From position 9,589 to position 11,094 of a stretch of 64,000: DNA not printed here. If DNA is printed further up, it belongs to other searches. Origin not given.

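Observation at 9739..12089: Isolated E1/ColD-type sugar 3-dehydratase (PLP-Lys replaced by His) paired with a GT4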

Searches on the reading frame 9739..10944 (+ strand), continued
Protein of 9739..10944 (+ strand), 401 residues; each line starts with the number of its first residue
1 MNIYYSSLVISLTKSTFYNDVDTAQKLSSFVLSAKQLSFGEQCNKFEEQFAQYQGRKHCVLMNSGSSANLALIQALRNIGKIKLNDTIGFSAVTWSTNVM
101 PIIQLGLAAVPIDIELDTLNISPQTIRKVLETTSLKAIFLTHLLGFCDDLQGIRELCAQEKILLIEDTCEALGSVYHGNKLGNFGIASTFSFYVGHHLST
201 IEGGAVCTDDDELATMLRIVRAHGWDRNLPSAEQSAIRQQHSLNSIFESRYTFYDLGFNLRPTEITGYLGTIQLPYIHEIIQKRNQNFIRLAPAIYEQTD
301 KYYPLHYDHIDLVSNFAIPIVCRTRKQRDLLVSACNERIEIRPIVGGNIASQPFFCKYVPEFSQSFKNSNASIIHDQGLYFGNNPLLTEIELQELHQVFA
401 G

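Call 24: search_solved_structures(query=L082:11200-12177:+, max_evalue=1e-10)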
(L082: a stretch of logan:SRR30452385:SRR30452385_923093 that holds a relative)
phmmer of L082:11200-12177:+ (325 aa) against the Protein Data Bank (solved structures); distinct sequences matched with E-value up to 1e-10: 105 (the best 60 are shown).
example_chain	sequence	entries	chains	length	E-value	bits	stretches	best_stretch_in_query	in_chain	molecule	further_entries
8sg0_A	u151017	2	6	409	8.2e-47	163.2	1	5-322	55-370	GDP-mannose 3,5-epimerase | GDP-mannose 3,5 epimerase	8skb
7ll6_A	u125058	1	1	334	1.3e-46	162.6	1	72-316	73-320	GDP-L-fucose synthase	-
8du0_A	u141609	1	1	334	1.3e-46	162.6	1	72-316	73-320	GDP-L-fucose synthase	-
2c59_A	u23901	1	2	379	4.1e-43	151.1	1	4-322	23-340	GDP-MANNOSE-3', 5'-EPIMERASE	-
2c5e_A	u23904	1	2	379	4.5e-43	151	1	4-322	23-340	GDP-MANNOSE-3', 5'-EPIMERASE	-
1bsv_A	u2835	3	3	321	7.4e-43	150.2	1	9-322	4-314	PROTEIN (GDP-FUCOSE SYNTHETASE) | GDP-FUCOSE SYNTHETASE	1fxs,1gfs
1e6u_A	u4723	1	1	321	7.5e-43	150.2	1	10-322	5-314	GDP-FUCOSE SYNTHETASE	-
2c54_A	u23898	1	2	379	1e-42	149.8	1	4-322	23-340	GDP-MANNOSE-3', 5'-EPIMERASE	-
1bws_A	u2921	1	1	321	1e-42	149.8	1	9-322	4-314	PROTEIN (GDP-4-KETO-6-DEOXY-D-MANNOSE EPIMERASE/REDUCTASE)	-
2c5a_A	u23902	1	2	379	1.4e-42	149.3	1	4-322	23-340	GDP-MANNOSE-3', 5'-EPIMERASE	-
1e7s_A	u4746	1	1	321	2.7e-42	148.4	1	9-322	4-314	GDP-FUCOSE SYNTHETASE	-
1e7q_A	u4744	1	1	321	3.9e-42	147.9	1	10-322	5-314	GDP-FUCOSE SYNTHETASE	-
1e7r_A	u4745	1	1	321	1.9e-41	145.6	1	9-322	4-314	GDP-FUCOSE SYNTHETASE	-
4b8z_A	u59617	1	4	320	4.3e-40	141.2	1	5-322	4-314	GDP-L-FUCOSE SYNTHASE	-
4bkp_A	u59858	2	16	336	4.6e-40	141.1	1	5-322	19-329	GDP-L-FUCOSE SYNTHASE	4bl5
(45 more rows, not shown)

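Call 25: find_homologous_proteins(query=L082:11200-12177:+, max_evalue=1e-30)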
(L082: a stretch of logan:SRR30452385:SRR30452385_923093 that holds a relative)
Query L082:11200-12177:+ (325 aa): 6454 proteins with E <= 1e-30 among 8000 candidates; the best 120 are listed.
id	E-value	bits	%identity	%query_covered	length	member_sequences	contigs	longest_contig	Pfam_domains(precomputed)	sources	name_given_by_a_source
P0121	1.2e-211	719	100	100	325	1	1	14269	PF16363.12,PF02719.22,PF01073.26,PF07993.19,PF13460.13,PF01370.28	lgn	-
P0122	5.8e-156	537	73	98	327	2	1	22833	PF16363.12,PF02719.22,PF05368.20,PF01073.26,PF07993.19,PF13460.13,PF01370.28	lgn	-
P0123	2.7e-155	534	71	99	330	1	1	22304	PF04321.24,PF16363.12,PF02719.22,PF01073.26,PF07993.19,PF13460.13,PF01370.28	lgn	-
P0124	6.0e-148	510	69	98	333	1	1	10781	PF16363.12,PF02719.22,PF05368.20,PF01073.26,PF07993.19,PF13460.13,PF00106.32,PF01370.28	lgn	-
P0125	3.0e-146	505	69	99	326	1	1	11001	PF16363.12,PF02719.22,PF05368.20,PF01073.26,PF07993.19,PF13460.13,PF01370.28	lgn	-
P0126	5.7e-145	500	66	99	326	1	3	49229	PF16363.12,PF02719.22,PF05368.20,PF01073.26,PF07993.19,PF13460.13,PF01370.28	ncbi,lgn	-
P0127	8.8e-145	500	67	99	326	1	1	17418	PF16363.12,PF02719.22,PF05368.20,PF01073.26,PF07993.19,PF13460.13,PF01370.28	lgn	-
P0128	1.1e-144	499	67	99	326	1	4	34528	PF16363.12,PF02719.22,PF01073.26,PF07993.19,PF13460.13,PF00106.32,PF01370.28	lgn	-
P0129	2.3e-144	498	66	98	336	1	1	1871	PF16363.12,PF02719.22,PF05368.20,PF01073.26,PF07993.19,PF13460.13,PF01370.28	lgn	-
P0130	2.9e-144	498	66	99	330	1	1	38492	PF16363.12,PF02719.22,PF01073.26,PF07993.19,PF13460.13,PF01370.28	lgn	-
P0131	3.9e-144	498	68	99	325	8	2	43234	PF16363.12,PF02719.22,PF05368.20,PF01073.26,PF07993.19,PF13460.13,PF01370.28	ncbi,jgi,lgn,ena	-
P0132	5.9e-144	497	66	98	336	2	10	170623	PF16363.12,PF02719.22,PF05368.20,PF01073.26,PF07993.19,PF13460.13,PF00106.32,PF01370.28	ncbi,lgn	-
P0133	7.8e-144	497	65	99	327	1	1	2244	PF16363.12,PF02719.22,PF05368.20,PF01073.26,PF07993.19,PF13460.13,PF00106.32,PF01370.28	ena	-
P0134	1.2e-143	496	64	99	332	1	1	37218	PF16363.12,PF02719.22,PF05368.20,PF01073.26,PF07993.19,PF13460.13,PF01370.28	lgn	-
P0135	2.0e-143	495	66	99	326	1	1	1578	PF16363.12,PF02719.22,PF05368.20,PF01073.26,PF07993.19,PF13460.13,PF01370.28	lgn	-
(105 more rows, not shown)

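Call 34: search_protein_families(library=ncbifam, proteins=[L073:9078-10022:+, L040:7964-9031:+, L031:5729-6655:+, L067:1258-2391:+, L004:16911-17882:+, L011:14582-15574:+, L055:4246-5331:+, L038:2795-3664:+], max_evalue=1e-40)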
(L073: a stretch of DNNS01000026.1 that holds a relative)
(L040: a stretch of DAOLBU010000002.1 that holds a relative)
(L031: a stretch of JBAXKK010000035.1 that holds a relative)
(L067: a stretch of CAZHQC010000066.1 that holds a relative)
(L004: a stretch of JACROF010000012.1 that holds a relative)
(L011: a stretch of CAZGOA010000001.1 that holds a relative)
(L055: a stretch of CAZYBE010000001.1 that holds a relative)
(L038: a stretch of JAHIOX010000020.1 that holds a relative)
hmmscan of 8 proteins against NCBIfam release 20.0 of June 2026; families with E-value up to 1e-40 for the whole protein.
L073:9078-10022:+ (314 aa): 1 family
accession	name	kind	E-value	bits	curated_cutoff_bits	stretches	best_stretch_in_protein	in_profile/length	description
NF047922.1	GDPFucSynFcl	equivalog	2e-126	421.6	500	1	4-304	2-301/308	GDP-L-fucose synthase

L040:7964-9031:+ (355 aa): 1 family
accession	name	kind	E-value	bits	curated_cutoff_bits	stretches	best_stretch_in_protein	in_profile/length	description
TIGR01472.1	gmd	equivalog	3.7e-168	559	415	1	5-345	1-341/342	GDP-mannose 4,6-dehydratase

L031:5729-6655:+ (308 aa): 0 families

L067:1258-2391:+ (377 aa): 1 family
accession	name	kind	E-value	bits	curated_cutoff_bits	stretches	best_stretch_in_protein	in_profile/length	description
TIGR02622.1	CDP_4_6_dhtase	equivalog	2.7e-155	516.8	278.45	1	23-371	1-352/352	CDP-glucose 4,6-dehydratase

L004:16911-17882:+ (323 aa): 2 families
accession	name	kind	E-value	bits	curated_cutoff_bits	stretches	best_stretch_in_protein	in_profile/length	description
TIGR01179.1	galE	equivalog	1.3e-43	149.1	262.3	0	5-189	1-178/332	UDP-glucose 4-epimerase GalE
TIGR01181.1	dTDP_gluc_dehyt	equivalog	2.7e-42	145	365.1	1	6-318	2-313/321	dTDP-glucose 4,6-dehydratase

L011:14582-15574:+ (330 aa): 2 families
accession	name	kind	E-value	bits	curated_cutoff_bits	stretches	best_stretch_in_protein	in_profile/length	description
TIGR01179.1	galE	equivalog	6.9e-114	380.1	262.3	1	3-327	2-331/332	UDP-glucose 4-epimerase GalE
NF007956.0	PRK10675.1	subfamily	8.8e-69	232.2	394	1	1-329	1-337/338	UDP-glucose 4-epimerase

L055:4246-5331:+ (361 aa): 0 families

L038:2795-3664:+ (289 aa): 0 families

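Call 65: predict_structure(alignment_id=A1)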
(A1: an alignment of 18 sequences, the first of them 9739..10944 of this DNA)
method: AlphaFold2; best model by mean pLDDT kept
length: 401 residues; sequences in the alignment: 18
mean_pLDDT: 76.9   pTM: 0.80
mean pLDDT of the five models: 76.9, 76.4, 74.9, 69.8, 62.1
residues with pLDDT >= 90: 85; 70-90: 209; 50-70: 75; < 50: 32
segments of 3 or more residues with pLDDT < 50: 1-8, 195-199, 244-259
pLDDT, mean of each block of 10 residues (from residue 1): 38 67 80 66 89 93 76 87 92 74 83 85 92 94 69 94 87 78 88 52 84 87 57 65 45 38 75 84 80 88 79 66 92 81 66 76 79 84 75 88 84
secondary structure, 60 per line:
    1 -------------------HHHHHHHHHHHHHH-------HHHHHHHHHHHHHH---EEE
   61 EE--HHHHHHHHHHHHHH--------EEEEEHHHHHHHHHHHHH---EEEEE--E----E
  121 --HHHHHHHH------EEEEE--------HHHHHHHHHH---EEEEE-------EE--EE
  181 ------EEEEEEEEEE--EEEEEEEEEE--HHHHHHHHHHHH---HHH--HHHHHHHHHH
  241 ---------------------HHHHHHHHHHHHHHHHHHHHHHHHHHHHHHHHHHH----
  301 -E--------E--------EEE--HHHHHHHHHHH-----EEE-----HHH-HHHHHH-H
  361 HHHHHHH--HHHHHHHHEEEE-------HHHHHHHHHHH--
elements in order: H20-33 H41-54 E58-62 H65-78 E87-91 H92-104 E108-112 H123-130 E137-141 H150-159 E163-167 E187-196 E199-208 H211-222 H231-240 H262-296 E320-322 H325-335 E341-343 H353-358 H360-367 H370-377 E378-381 H389-399

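Call 69: fold_search(model_id=the predicted structure, library=pdb)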
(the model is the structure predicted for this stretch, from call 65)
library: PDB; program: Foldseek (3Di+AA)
matches with E <= 10: 1759; with E <= 0.001: 1348
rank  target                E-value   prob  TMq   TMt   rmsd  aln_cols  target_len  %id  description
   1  3b8x_B                5.7e-24  1.00  0.74  0.76   6.0       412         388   29  Crystal structure of GDP-4-keto-6-deoxymannose-3-dehydratase (ColD) H188N mutant with bound GDP-perosamine (released 2007-11-27)
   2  3gr9_A                1.7e-23  1.00  0.75  0.78   6.2       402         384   30  Crystal structure of ColD H188K S187N (released 2009-06-16)
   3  2r0t_A                2.9e-23  1.00  0.74  0.76   6.0       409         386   30  Crystal structure of GDP-4-keto-6-deoxymannose-3-dehydratase with a trapped PLP-glutamate geminal diamine (released 2007-12-18)
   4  2gms_A                3.6e-23  1.00  0.72  0.74   6.9       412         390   30  E coli GDP-4-keto-6-deoxy-D-mannose-3-dehydratase with bound hydrated PLP (released 2006-09-05)
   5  3gr9_G                5.9e-23  1.00  0.74  0.76   6.0       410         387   31  Crystal structure of ColD H188K S187N (released 2009-06-16)
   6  3b8x_A                5.9e-23  1.00  0.73  0.75   6.5       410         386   30  Crystal structure of GDP-4-keto-6-deoxymannose-3-dehydratase (ColD) H188N mutant with bound GDP-perosamine (released 2007-11-27)
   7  3gr9_C                9.8e-23  1.00  0.72  0.74   6.2       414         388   29  Crystal structure of ColD H188K S187N (released 2009-06-16)
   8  3gr9_F                1.0e-22  1.00  0.73  0.76   6.4       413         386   30  Crystal structure of ColD H188K S187N (released 2009-06-16)
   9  2gms_B                1.4e-22  1.00  0.73  0.75   6.5       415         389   30  E coli GDP-4-keto-6-deoxy-D-mannose-3-dehydratase with bound hydrated PLP (released 2006-09-05)
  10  3gr9_B                2.0e-22  1.00  0.74  0.76   6.0       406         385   30  Crystal structure of ColD H188K S187N (released 2009-06-16)
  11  3bb8_A                1.5e-21  1.00  0.76  0.73   6.6       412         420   29  E1 Dehydrase H220K Mutant (released 2008-09-16)
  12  7b0m                  2.0e-21  1.00  0.71  0.77   5.3       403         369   24  Sugar transaminase from a metagenome collected from troll oil field production water (released 2021-12-01)
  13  3bcx_A                2.2e-21  1.00  0.76  0.73   6.6       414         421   29  E1 Dehydrase (released 2007-11-27)
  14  7b0d_A                9.9e-21  1.00  0.69  0.75   5.2       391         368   24  Sugar transaminase from Archaeoglobus veneficus (released 2021-12-01)
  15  3gr9_D                1.2e-20  1.00  0.72  0.76   5.9       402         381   29  Crystal structure of ColD H188K S187N (released 2009-06-16)
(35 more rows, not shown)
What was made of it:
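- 9739..10944 (+): colD-type gene: a PMP-dependent NDP-4-keto-6-deoxyhexose 3-dehydratase. It is 401 aa from the ATG at 9739, or 393 aa if the GTG at 9763 is the true start. NCBI protein MCE9643058.1, annotated only as 'DegT/DnrJ/EryC1/StrS aminotransferase family protein'. AlphaFold model (pLDDT 76.9): the top 10 PDB matches are all ColD (calls 65, 69).
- On ColD-type (cluster-free) NDP-4-keto-6-deoxyhexose 3-dehydratases: The AlphaFold model gives TM 0.72-0.75 to ColD chains, and the top 10 PDB hits are all ColD (call 69).
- The fold is shared with aminotransferases such as PseC, ArnB and perosamine synthase (call 69).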

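Call 74: find_encoding_contigs(protein=P0004, flank=10000, max_places=2)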
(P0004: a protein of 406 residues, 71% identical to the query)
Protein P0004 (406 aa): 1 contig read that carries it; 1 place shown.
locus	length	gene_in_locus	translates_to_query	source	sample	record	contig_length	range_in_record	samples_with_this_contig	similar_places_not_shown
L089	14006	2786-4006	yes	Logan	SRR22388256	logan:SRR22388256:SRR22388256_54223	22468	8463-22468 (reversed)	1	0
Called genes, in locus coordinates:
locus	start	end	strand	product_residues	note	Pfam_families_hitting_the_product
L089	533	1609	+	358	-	-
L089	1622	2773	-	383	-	PF13439:Glyco_transf_4, PF13579:Glyco_trans_4_4 (weak), PF20706:GT4-conflict, PF00534:Glycos_transf_1, PF13692:Glyco_trans_1_4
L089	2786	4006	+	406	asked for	PF01041:DegT_DnrJ_EryC1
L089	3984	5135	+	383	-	PF00534:Glycos_transf_1, PF13692:Glyco_trans_1_4, PF26337:Gtf3_C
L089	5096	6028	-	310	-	PF04321:RmlD_sub_bind, PF01370:Epimerase, PF07993:NAD_binding_4 (faint), PF01073:3Beta_HSD (weak), PF02719:Polysacc_synt_2, PF16363:GDP_Man_Dehyd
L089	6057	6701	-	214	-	PF13489:Methyltransf_23 (weak), PF08241:Methyltransf_11 (weak), PF08242:Methyltransf_12, PF13649:Methyltransf_25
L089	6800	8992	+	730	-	-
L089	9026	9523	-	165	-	-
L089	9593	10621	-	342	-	PF00535:Glycos_transf_2, PF13641:Glyco_tranf_2_3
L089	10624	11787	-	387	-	-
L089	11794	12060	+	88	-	-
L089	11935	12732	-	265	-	PF05050:Methyltransf_21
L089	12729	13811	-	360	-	PF00535:Glycos_transf_2, PF13641:Glyco_tranf_2_3, PF13632:Glyco_trans_2_3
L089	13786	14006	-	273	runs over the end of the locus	PF00535:Glycos_transf_2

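Call 76: search_protein_families(library=ncbifam, proteins=[L089:5096-6028:-, L089:3984-5135:+], max_evalue=1e-20)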
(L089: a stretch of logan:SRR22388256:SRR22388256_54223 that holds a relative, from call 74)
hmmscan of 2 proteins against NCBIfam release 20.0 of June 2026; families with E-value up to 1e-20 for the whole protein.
L089:5096-6028:- (310 aa): 9 families
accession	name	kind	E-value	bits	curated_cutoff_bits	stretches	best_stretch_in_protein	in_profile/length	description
TIGR01181.1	dTDP_gluc_dehyt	equivalog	1.1e-47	162.6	365.1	1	38-301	55-316/321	dTDP-glucose 4,6-dehydratase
TIGR04180.1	EDH_00030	hypoth_equivalog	1.8e-45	155.3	475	1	55-282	69-295/297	NAD-dependent 4,6-dehydratase LegB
TIGR01179.1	galE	equivalog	5.6e-37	127.3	262.3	0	40-164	54-179/332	UDP-glucose 4-epimerase GalE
TIGR02622.1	CDP_4_6_dhtase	equivalog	1.8e-32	112.9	278.45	1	40-299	61-333/352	CDP-glucose 4,6-dehydratase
NF007582.0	PRK10217.1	equivalog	2.2e-29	102.7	698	1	39-300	57-335/355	dTDP-glucose 4,6-dehydratase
NF011728.1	PRK15181.1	equivalog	6.9e-28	97.6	760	1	58-299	92-340/348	Vi polysaccharide biosynthesis UDP-N-acetylglucosaminuronic acid C-4 epimerase TviC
NF007490.0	PRK10084.1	subfamily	1.7e-26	93.1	649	0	119-301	155-339/361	dTDP-glucose 4,6-dehydratase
NF007956.0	PRK10675.1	subfamily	1.9e-24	86.4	394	0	41-144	58-162/338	UDP-glucose 4-epimerase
NF047922.1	GDPFucSynFcl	equivalog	5.3e-21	75.4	500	1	8-300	2-305/308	GDP-L-fucose synthase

L089:3984-5135:+ (383 aa): 0 families
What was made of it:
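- L089 (71% identical) has colD directly followed by a GT, with a different, dTDP-glucose-dehydratase-like SDR converging on it (calls 74, 76).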

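Call 83: list_cluster_members(proteins=[P0001, P0241])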
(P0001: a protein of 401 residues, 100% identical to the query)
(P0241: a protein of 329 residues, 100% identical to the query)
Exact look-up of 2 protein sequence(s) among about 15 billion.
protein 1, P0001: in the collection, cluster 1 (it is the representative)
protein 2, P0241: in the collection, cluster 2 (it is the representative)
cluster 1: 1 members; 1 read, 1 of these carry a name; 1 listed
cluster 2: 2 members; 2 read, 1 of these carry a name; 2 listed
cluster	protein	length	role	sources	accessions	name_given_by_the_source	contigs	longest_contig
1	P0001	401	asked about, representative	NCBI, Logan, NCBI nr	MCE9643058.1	MAG: DegT/DnrJ/EryC1/StrS aminotransferase family protein [Candidatus Andersenbacteria ... | DegT/DnrJ/EryC1/StrS aminotransferase family protein [Candidatus Andersenbacteria ...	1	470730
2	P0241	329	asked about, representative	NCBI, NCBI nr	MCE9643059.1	MAG: glycosyltransferase [Candidatus Andersenbacteria bacterium] | glycosyltransferase [Candidatus Andersenbacteria bacterium]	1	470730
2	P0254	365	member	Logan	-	-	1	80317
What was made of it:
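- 9739..10944 (+): Accession from call 83.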
